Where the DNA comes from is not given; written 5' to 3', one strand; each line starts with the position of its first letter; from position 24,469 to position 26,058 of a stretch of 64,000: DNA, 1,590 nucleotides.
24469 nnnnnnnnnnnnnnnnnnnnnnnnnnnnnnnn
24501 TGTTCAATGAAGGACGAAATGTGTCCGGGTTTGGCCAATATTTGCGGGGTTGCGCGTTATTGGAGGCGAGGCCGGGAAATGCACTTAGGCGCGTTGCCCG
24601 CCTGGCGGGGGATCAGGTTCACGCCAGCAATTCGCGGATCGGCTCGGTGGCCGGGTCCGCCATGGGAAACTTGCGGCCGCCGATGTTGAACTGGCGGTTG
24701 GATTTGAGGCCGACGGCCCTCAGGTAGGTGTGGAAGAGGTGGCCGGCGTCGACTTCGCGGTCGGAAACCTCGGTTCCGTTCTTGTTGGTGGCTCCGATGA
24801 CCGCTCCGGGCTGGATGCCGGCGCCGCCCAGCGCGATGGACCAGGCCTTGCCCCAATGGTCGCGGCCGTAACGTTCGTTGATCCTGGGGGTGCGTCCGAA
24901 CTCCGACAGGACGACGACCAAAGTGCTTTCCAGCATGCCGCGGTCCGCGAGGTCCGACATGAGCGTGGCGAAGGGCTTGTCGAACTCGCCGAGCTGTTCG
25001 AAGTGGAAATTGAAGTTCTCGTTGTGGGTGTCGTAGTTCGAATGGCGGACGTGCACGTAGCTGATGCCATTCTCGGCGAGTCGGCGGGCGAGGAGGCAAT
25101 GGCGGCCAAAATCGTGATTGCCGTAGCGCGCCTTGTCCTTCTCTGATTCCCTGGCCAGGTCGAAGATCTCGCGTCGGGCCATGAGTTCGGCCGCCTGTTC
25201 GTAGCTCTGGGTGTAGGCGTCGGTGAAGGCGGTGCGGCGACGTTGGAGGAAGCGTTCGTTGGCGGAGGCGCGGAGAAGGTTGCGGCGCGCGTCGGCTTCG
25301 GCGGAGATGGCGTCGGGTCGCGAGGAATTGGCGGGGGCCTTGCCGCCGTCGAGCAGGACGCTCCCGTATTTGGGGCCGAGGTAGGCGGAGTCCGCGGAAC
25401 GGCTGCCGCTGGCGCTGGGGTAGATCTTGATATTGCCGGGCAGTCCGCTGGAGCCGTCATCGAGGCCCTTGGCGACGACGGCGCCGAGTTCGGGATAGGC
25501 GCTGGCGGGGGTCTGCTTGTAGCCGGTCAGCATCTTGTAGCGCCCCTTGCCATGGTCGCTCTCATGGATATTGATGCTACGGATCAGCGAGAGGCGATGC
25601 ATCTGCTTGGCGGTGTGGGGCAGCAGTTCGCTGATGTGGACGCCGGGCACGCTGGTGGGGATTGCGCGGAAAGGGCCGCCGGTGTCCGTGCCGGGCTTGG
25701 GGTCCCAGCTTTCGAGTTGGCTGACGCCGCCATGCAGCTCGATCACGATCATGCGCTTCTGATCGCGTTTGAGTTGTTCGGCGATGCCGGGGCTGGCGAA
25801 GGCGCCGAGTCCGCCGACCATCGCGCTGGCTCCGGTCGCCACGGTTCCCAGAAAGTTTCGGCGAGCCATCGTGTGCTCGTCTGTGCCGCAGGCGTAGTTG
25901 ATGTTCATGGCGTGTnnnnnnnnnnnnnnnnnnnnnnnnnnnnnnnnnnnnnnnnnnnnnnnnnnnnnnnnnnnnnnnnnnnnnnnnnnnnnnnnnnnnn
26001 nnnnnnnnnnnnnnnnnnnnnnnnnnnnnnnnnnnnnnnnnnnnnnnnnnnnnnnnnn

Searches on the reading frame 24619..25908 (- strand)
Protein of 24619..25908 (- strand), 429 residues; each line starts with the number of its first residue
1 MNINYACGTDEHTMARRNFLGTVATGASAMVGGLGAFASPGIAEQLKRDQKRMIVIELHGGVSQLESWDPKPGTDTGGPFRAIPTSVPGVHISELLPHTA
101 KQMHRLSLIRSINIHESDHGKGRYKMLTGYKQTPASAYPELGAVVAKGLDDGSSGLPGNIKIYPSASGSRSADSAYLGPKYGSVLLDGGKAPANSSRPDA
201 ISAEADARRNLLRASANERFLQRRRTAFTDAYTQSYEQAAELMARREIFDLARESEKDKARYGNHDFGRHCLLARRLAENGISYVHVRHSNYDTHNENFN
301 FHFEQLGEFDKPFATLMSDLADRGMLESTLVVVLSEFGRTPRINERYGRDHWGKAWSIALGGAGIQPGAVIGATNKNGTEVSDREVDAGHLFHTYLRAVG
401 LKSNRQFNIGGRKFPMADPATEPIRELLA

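Call 91: search_protein_families(library=pfam, proteins=[window:24619-25908:-], max_evalue=0.00001)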
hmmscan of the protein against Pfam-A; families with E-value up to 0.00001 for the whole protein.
window:24619-25908:- (429 aa): 1 family
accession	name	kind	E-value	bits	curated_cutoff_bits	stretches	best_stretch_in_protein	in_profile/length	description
PF07394.17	DUF1501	-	8.1e-93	312.1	27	1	51-428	2-390/390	Protein of unknown function (DUF1501)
